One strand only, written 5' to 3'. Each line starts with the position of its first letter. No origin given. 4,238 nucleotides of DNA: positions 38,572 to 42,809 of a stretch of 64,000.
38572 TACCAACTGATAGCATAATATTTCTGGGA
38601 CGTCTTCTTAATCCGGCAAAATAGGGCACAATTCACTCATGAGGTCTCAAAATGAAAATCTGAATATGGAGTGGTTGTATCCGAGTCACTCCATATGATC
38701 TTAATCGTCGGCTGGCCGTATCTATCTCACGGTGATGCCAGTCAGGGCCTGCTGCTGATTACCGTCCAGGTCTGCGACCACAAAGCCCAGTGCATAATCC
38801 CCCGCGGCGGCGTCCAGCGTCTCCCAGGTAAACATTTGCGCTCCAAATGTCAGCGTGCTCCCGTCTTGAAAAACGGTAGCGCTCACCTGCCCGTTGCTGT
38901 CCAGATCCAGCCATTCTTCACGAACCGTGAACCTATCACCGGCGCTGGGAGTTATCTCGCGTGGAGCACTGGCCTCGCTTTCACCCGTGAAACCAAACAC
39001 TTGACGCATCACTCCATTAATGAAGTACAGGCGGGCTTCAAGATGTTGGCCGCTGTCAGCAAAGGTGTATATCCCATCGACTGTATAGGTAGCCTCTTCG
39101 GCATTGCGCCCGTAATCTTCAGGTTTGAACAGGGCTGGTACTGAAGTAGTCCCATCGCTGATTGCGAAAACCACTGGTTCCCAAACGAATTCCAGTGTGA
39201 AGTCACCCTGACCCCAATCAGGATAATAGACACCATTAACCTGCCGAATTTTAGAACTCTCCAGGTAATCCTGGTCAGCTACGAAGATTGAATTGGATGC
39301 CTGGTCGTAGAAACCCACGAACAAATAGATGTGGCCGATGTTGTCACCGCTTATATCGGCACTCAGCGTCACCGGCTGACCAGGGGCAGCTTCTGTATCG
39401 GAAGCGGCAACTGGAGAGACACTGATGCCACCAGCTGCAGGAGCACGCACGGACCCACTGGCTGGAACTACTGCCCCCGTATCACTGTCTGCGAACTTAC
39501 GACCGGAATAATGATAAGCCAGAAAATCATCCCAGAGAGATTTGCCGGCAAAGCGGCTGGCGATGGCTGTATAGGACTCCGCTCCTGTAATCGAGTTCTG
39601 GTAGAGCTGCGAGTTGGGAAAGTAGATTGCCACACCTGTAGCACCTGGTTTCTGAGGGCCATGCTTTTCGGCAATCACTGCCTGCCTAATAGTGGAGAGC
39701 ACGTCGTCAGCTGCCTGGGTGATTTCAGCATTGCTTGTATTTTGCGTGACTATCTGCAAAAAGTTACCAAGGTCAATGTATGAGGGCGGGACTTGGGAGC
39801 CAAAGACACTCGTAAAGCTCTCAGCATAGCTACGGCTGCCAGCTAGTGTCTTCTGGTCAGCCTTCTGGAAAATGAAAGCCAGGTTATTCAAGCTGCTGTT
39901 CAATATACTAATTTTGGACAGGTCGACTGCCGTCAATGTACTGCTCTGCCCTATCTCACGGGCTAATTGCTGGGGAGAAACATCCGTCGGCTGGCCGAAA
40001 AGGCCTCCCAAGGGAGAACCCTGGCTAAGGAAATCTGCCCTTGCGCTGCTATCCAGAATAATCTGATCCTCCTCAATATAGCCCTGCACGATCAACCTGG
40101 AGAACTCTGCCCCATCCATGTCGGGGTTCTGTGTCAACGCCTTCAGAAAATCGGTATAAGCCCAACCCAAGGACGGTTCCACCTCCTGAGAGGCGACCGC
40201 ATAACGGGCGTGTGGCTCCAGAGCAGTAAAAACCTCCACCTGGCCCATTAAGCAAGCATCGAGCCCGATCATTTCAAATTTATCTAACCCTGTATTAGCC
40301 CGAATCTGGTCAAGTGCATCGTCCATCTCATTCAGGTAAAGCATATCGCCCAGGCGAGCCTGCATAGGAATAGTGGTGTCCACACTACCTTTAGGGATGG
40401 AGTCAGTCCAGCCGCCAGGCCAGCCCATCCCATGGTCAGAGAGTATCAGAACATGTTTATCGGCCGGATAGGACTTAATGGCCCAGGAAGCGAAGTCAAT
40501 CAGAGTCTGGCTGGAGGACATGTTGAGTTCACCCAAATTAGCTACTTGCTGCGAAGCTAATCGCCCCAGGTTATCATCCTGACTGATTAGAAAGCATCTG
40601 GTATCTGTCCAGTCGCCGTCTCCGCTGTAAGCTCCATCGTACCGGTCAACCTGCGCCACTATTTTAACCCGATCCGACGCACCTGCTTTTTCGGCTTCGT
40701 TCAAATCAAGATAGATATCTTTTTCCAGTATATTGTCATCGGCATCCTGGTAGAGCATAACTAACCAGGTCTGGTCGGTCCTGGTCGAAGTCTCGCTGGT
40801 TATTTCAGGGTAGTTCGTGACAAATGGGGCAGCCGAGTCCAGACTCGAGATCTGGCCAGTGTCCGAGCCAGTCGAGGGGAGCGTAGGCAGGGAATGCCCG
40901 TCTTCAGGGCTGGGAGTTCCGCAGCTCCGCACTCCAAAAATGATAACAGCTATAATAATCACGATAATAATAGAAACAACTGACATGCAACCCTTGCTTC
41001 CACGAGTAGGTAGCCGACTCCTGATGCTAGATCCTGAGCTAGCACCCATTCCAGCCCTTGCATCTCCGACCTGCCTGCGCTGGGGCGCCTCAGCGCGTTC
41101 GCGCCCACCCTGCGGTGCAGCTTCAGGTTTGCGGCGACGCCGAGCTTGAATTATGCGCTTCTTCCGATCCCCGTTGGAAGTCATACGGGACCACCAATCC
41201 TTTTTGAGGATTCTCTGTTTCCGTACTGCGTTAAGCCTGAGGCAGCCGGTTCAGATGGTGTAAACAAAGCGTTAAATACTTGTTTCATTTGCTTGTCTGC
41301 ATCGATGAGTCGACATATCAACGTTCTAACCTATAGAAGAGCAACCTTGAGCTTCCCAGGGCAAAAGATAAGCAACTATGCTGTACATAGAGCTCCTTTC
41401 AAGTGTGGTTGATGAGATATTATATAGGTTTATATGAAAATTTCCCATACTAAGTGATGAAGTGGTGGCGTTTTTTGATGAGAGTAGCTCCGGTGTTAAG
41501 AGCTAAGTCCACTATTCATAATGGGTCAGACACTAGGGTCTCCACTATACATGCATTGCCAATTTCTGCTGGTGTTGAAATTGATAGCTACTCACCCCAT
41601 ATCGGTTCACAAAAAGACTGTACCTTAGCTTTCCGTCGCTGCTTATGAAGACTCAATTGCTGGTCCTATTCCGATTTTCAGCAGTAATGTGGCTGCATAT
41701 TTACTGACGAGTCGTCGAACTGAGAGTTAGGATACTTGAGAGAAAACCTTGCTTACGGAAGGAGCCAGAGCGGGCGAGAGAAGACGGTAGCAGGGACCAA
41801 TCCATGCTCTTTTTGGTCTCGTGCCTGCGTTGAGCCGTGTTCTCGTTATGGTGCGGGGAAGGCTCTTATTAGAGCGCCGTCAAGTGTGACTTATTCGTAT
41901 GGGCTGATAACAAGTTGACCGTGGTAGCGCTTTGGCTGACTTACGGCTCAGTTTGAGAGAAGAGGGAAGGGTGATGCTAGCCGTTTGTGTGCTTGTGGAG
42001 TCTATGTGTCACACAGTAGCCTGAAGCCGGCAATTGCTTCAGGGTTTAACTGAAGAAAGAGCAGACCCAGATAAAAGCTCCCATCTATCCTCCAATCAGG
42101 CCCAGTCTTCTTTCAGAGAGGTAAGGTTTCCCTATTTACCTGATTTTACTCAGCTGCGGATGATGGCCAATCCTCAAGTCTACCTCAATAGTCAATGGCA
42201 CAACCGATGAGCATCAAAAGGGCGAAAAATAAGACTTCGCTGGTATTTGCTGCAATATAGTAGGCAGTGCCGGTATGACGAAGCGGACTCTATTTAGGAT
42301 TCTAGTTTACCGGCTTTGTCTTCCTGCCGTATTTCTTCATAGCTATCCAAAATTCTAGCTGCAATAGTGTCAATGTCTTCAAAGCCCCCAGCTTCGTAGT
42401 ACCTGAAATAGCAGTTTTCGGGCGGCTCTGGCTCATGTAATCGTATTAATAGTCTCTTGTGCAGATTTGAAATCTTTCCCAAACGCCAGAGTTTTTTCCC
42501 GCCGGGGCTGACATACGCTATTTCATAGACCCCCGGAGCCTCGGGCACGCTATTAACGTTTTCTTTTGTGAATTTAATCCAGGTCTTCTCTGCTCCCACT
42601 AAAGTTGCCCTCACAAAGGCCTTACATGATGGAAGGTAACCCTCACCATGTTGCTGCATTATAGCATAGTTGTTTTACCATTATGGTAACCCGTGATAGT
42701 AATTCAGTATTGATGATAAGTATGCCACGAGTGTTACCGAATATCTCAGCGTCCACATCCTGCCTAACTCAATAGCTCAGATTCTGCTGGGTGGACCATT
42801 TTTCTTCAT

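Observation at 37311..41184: Convergent serpin and membrane-anchored clostripain (C11) gene pair; serpin has predicted P1 Lys matching C11 specificity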

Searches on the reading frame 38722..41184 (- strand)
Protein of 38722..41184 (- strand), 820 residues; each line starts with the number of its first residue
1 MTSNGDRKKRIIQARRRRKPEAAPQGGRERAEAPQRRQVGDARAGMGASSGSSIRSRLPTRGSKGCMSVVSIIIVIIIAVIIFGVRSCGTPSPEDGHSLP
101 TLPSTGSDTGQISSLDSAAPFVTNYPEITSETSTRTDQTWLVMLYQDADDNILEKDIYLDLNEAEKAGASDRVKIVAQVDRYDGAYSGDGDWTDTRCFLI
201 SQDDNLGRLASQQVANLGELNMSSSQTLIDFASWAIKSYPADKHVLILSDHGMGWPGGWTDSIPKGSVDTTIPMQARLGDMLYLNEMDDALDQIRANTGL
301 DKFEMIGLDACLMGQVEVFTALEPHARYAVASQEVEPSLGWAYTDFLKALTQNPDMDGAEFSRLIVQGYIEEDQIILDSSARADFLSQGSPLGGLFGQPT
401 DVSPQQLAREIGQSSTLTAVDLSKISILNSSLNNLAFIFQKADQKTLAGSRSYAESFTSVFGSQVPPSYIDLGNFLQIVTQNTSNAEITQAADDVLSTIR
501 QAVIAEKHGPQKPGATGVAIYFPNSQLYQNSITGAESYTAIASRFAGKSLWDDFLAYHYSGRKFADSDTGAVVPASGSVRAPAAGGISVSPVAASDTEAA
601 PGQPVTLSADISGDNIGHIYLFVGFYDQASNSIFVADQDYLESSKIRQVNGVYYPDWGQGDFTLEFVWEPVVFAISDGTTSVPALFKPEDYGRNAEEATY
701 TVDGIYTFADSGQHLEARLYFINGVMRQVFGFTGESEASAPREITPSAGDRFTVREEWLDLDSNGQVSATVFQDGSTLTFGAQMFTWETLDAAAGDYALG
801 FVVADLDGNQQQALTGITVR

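Call 3: search_protein_families(library=pfam, proteins=[window:38722-41184:-], max_evalue=0.01)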
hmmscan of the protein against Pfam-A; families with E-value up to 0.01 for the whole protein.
window:38722-41184:- (820 aa): 1 family
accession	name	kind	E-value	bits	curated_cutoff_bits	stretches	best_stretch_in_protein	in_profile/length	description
PF03415.19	Peptidase_C11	-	2e-34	120.1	25.8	1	145-557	2-358/359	Clostripain family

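Call 4: search_protein_families(library=ncbifam, proteins=[window:38722-41184:-], max_evalue=0.01)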
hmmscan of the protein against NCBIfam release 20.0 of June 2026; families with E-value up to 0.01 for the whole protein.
window:38722-41184:- (820 aa): 1 family
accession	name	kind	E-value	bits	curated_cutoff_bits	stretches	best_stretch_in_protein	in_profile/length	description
TIGR02806.2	clostrip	equivalog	4.8e-15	55.4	550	1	142-526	4-395/472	clostripain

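Call 6: search_solved_structures(query=window:38722-41184:-, show_alignments=3, max_evalue=0.01)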
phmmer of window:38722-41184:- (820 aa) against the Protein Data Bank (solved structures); distinct sequences matched with E-value up to 0.01: 1.
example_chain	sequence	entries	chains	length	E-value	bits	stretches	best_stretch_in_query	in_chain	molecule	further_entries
9cip_A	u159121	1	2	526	4.6e-12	48.3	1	126-325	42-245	Clostripain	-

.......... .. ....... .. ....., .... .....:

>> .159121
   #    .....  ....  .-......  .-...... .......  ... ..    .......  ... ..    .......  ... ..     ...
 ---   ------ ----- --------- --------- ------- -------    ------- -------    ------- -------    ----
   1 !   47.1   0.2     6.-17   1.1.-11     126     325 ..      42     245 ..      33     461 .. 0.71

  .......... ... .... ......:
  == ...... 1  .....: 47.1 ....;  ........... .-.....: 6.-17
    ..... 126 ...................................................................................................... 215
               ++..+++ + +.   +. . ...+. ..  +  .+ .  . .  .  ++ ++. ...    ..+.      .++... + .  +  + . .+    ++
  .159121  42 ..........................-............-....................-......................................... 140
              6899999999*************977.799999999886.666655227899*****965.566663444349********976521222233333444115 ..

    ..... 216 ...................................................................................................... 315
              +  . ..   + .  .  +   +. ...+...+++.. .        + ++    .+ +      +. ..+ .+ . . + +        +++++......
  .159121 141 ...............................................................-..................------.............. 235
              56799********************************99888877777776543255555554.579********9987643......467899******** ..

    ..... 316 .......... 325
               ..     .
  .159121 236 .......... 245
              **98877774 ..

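Call 7: find_encoding_contigs(protein=window:38722-41184:-, flank=10000, max_places=6)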
Protein window:38722-41184:- (820 aa): 5 contigs read that carry it; 3 places shown.
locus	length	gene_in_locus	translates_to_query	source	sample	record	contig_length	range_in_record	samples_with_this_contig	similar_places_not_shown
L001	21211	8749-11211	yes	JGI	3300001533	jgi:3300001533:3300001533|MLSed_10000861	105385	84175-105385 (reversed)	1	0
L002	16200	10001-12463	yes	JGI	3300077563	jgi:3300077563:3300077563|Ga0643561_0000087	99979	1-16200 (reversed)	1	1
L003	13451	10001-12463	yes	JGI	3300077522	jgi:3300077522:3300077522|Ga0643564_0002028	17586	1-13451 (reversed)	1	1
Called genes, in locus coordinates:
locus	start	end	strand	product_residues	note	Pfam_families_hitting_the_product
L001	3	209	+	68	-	?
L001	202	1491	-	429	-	PF00709:Adenylsucc_synt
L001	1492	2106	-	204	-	PF01066:CDP-OH_P_transf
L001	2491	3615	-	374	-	PF01658:Inos-1-P_synth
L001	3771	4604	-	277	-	PF02569:Pantoate_ligase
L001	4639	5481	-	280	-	PF02548:Pantoate_transf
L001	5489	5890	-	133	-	PF02261:Asp_decarbox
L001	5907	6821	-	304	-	PF10727:Rossmann-like, PF03807:F420_oxidored, PF10728:DUF2520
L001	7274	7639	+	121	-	-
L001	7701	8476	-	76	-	-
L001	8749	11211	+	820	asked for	PF03415:Peptidase_C11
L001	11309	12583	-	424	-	PF00079:Serpin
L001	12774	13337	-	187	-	PF13548:DUF4126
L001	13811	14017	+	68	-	PF07311:Dodecin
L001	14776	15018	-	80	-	-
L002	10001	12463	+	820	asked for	PF03415:Peptidase_C11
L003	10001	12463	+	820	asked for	PF03415:Peptidase_C11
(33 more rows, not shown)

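Call 9: find_homologous_proteins(query=window:38722-41184:-, max_evalue=0.00001)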
Query window:38722-41184:- (820 aa): 2425 proteins with E <= 0.00001 among 8000 candidates; the best 120 are listed.
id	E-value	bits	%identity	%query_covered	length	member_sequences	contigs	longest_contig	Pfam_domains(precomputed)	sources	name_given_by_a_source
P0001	0.0e+0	1838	100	100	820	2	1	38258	PF03415.20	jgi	-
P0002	0.0e+0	1300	69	100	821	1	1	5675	PF03415.20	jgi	jgi:hypothetical protein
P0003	0.0e+0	1299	70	100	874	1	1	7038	PF03415.20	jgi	jgi:hypothetical protein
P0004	0.0e+0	1270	70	99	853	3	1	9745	PF03415.20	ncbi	-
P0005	0.0e+0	1267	69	100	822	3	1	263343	PF03415.20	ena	-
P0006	0.0e+0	1250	68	100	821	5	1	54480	PF03415.20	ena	-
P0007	0.0e+0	1236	67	99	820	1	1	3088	PF03415.20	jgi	jgi:hypothetical protein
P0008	0.0e+0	1233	67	100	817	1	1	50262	PF03415.20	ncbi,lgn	-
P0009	0.0e+0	1228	71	88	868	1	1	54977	PF03415.20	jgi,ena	-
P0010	0.0e+0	1228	67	100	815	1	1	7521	PF03415.20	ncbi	-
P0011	0.0e+0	1222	67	99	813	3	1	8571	PF03415.20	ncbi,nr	ncbi:MAG: clostripain-related cysteine peptidase [Dehalococcoidales bacterium]|nr:clostripain-relate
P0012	0.0e+0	1208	74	85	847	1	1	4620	PF03415.20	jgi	-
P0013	0.0e+0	1201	65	100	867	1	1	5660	PF03415.20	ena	-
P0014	0.0e+0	1201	67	99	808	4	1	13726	PF03415.20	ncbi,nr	ncbi:MAG: clostripain-related cysteine peptidase [Dehalococcoidia bacterium]|nr:clostripain-related 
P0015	0.0e+0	1195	65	99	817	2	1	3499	PF03415.20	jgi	jgi:hypothetical protein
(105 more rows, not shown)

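Call 12: find_related_loci(query=A1, collection=genome_contigs, flank=10000)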
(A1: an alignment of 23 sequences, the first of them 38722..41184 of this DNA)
Query A1 (820 aa) in genome_contigs; peptide patterns used: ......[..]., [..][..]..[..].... (x = any residue, [..] = any of these).
599 stretches matched a pattern (row limit reached: there are more); 510 encode a relative of the query (tblastn E <= 1e-3); the best 80 are kept; 80 distinct loci.
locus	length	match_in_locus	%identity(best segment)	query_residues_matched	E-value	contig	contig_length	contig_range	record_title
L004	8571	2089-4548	67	1-820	0e+0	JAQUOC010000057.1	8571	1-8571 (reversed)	MAG: Dehalococcoidales bacterium isolate STD1_192 NODE_25540_length_8571_cov_5.004382_Sandtown_D1, whole genome shotgun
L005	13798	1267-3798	64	1-820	0e+0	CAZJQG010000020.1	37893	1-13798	MAG TPA_asm: uncultured Dehalococcoidales bacterium isolate SRP098346_co1_423 genome assembly, contig: NODE_644_length_3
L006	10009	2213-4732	61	1-819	0e+0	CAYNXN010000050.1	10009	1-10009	MAG TPA_asm: uncultured Dehalococcoidales bacterium isolate binchicken_co43_316 genome assembly, contig: NODE_12020_leng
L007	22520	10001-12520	60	1-819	0e+0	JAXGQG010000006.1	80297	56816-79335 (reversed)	MAG: Dehalococcoidia bacterium isolate AnMBR.bin320 bin320_6, whole genome shotgun sequence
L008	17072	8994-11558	70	4-820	0e+0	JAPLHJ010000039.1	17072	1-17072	MAG: Chloroflexota bacterium isolate LacPavin_0419_WC70L_MAG_53_9 LacPavin_0419_WC70L_scaffold_490497, whole genome shot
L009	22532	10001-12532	60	1-820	0e+0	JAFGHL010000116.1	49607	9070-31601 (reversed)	MAG: Dehalococcoidia bacterium isolate Zod_Metabat.1459 k87_13588205, whole genome shotgun sequence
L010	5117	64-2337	64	62-820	0e+0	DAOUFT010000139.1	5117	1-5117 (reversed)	MAG TPA_asm: Dehalococcoidia bacterium isolate R24_101 k131_1341653, whole genome shotgun sequence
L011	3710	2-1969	72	164-819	0e+0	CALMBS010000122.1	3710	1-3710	MAG TPA_asm: uncultured Chloroflexi bacterium isolate SRR8859388_bin.22_CONCOCT_v1.1_MAG genome assembly, contig: ERZ164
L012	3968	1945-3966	69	131-806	0e+0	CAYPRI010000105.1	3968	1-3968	MAG TPA_asm: uncultured Dehalococcoidales bacterium isolate SRP098346_co1_420 genome assembly, contig: NODE_36245_length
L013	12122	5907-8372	57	8-820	0e+0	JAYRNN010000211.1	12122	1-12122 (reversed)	MAG: Anaerolineales bacterium isolate XM2_XAASGE4bin.2 k141_803844, whole genome shotgun sequence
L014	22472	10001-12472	56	8-820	0e+0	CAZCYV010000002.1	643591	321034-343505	MAG TPA_asm: uncultured Anaerolinea sp. isolate binchicken_co274_310 genome assembly, contig: NODE_4_length_643591_cov_8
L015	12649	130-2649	56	1-820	0e+0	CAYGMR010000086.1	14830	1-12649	MAG TPA_asm: uncultured Ardenticatenaceae bacterium isolate ERP116193_co2_401 genome assembly, contig: NODE_9699_length_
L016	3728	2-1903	69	188-820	0e+0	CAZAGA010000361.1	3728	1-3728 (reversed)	MAG TPA_asm: uncultured Anaerolineaceae bacterium isolate binchicken_co22_240 genome assembly, contig: NODE_23131_length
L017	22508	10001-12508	55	1-820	0e+0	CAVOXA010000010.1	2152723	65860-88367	MAG: uncultured Chloroflexia bacterium isolate MFD09964.bin.2.208 genome assembly, contig: contig_4639, whole genome sho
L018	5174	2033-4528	53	9-820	0e+0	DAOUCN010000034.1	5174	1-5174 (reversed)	MAG TPA_asm: Chloroflexota bacterium isolate H81_825 33631, whole genome shotgun sequence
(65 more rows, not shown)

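Call 43: predict_structure(alignment_id=A1)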
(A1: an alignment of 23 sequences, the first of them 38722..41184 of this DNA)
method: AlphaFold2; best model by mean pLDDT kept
length: 820 residues; sequences in the alignment: 23
mean_pLDDT: 68.9   pTM: 0.56
mean pLDDT of the five models: 68.9, 67.4, 67.1, 65.0, 59.6
residues with pLDDT >= 90: 168; 70-90: 308; 50-70: 135; < 50: 209
segments of 3 or more residues with pLDDT < 50: 1-7, 40-69, 87-125, 127-132, 184-190, 254-282, 336-339, 372-379, 381-383, 385-407, 452-466, 532-534, 544-546, 576-585, 649-652, 734-742
pLDDT, mean of each block of 10 residues (from residue 1): 48 90 85 76 27 25 33 70 50 29 23 27 46 69 80 66 82 89 50 76 72 81 78 93 86 39 35 35 60 91 85 73 89 56 79 89 77 45 46 32 43 69 89 86 67 43 47 80 85 90 77 66 56 49 54 70 65 50 64 93 92 84 92 92 74 73 94 92 87 78 86 79 78 41 70 91 78 90 88 94 75 91
secondary structure, 60 per line:
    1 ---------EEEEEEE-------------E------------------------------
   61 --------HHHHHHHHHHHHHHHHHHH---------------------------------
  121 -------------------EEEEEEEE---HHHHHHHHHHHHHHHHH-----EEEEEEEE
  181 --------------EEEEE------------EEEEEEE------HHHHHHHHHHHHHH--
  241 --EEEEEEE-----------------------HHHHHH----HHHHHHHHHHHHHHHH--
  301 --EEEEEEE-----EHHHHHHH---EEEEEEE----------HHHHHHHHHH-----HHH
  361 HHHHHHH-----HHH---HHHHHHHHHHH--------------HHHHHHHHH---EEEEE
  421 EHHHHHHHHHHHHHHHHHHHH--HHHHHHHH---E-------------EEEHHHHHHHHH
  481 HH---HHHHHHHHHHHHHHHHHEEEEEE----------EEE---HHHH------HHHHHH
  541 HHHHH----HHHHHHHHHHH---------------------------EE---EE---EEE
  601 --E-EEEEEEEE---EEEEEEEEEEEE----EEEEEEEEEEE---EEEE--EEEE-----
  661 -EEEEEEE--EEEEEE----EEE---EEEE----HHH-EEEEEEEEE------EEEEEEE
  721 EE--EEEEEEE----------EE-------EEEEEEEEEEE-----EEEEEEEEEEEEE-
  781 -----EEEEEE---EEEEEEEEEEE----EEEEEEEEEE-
elements in order (helices of 4 or more, strands of 3 or more residues): E10-16 H69-87 E140-147 H151-167 E173-180 E195-199 E212-218 H225-238 E243-249 H273-278 H283-298 E303-309 H316-322 E326-332 H343-352 H358-367 H379-389 H404-412 E416-421 H422-441 H444-451 E469-471 H472-482 H486-502 E503-508 E519-521 H525-528 H535-545 H550-560 E598-600 E605-612 E616-627 E632-642 E646-649 E652-655 E662-668 E671-676 E681-683 E687-690 E699-707 E714-722 E725-731 E751-761 E767-779 E786-791 E795-805 E810-819

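Call 47: fold_search(model_id=the predicted structure, library=pdb)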
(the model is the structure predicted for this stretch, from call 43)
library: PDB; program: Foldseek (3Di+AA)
matches with E <= 10: 1828; with E <= 0.001: 15
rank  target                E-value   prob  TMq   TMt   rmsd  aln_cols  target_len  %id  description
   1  9cip_A                2.2e-18  1.00  0.38  0.65   4.8       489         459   21  MicroED structure of the C11 cysteine protease clostripain (released 2024-08-14)
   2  9cip_B                5.1e-18  1.00  0.36  0.61   8.5       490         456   20  MicroED structure of the C11 cysteine protease clostripain (released 2024-08-14)
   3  6mzo                  9.3e-13  1.00  0.31  0.66   7.0       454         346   14  X-ray Structure of an Inactive Zymogen C11 Protease from Parabacteroides distasonis (released 2019-04-17)
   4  6n9j_A                1.1e-12  1.00  0.32  0.68   7.0       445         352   16  X-ray structure of a secreted C11 cysteine protease from Bacteroides thetaiotaomicron in complex with an irreversible  (released 2019-12-11)
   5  6nag_B                1.6e-12  1.00  0.30  0.66   8.0       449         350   14  X-ray structure of a secreted C11 cysteine protease from Bacteroides thetaiotaomicron "iotapain (released 2019-12-11)
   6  6nag_A                2.4e-12  1.00  0.31  0.66   8.0       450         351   14  X-ray structure of a secreted C11 cysteine protease from Bacteroides thetaiotaomicron "iotapain (released 2019-12-11)
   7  6n9j_B                2.7e-12  1.00  0.33  0.71   6.4       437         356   17  X-ray structure of a secreted C11 cysteine protease from Bacteroides thetaiotaomicron in complex with an irreversible  (released 2019-12-11)
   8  3uws_B                1.2e-06  1.00  0.21  0.64   5.3       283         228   16  Crystal structure of a clostripain (PARMER_00083) from Parabacteroides merdae ATCC 43184 at 1.70 A resolution (released 2012-06-13)
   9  5dyn_B                2.5e-05  1.00  0.20  0.58   6.3       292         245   15  B. fragilis cysteine protease (released 2016-03-30)
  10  5l20_B                3.8e-05  1.00  0.18  0.55   7.6       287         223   14  Crystal Structure of a Clostripain (BT_0727) from Bacteroides thetaiotaomicron ATCC 29148 in Complex with Peptide Inhi (released 2017-08-02)
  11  5g50_B                2.0e-04  0.28  0.05  0.13  22.7       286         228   13  Vibrio cholerae scaffolding protein RbmA in complex with magnesium. (released 2017-11-29)
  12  4kkr_A                5.8e-04  0.41  0.05  0.16  22.9       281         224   12  Crystal structure of Vibrio cholerae RbmA (crystal form 3) (released 2013-05-22)
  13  4be5_A                7.4e-04  0.21  0.05  0.13  22.9       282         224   12  V. cholera biofilm scaffolding protein RbmA (released 2013-12-18)
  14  4kkp_A                7.8e-04  0.21  0.05  0.12  22.6       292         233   12  Crystal structure of Vibrio cholerae RbmA (crystal form 2) (released 2013-05-22)
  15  9ky2_F                9.5e-04  0.35  0.06  0.12  24.6       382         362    9  Structure of beta-arrestin2 in complex with mouse C5aR1pp (released 2025-11-26)
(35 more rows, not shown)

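Call 73: search_protein_families(library=padloc, proteins=[window:38722-41184:-], max_evalue=0.01)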
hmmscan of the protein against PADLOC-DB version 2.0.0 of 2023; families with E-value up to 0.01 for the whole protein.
window:38722-41184:- (820 aa): 0 families

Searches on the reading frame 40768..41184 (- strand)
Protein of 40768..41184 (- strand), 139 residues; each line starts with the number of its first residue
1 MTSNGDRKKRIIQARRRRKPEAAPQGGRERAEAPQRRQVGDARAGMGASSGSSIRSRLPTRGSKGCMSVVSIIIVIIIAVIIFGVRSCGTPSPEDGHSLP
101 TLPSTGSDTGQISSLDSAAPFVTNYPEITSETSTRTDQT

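Call 30: search_protein_families(library=pfam, proteins=[window:40768-41184:-], max_evalue=10)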
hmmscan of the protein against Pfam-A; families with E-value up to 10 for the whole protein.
window:40768-41184:- (139 aa): 2 families
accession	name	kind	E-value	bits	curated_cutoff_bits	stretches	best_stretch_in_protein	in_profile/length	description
PF02009.21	RIFIN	-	0.2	11.9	32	1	23-83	244-304/327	Rifin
PF02416.21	TatA_B_E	-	4.4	7.1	21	1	68-84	2-18/53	mttA/Hcf106 family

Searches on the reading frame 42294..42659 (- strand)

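Call 3: search_protein_families(library=pfam, proteins=[window:42294-42659:-], max_evalue=0.01)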
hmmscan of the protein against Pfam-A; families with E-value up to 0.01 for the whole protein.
window:42294-42659:- (121 aa): 1 family
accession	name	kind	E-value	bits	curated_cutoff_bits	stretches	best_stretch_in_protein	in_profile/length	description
PF24348.1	DUF7508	-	7.6e-05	23.2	26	1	23-48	3-28/79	Domain of unknown function (DUF7508)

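Call 4: search_protein_families(library=ncbifam, proteins=[window:42294-42659:-], max_evalue=0.01)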
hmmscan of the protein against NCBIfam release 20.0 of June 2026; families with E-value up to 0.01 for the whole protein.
window:42294-42659:- (121 aa): 0 families

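Call 73: search_protein_families(library=padloc, proteins=[window:42294-42659:-], max_evalue=0.01)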
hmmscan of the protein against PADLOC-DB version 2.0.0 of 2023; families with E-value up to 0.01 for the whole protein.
window:42294-42659:- (121 aa): 0 families
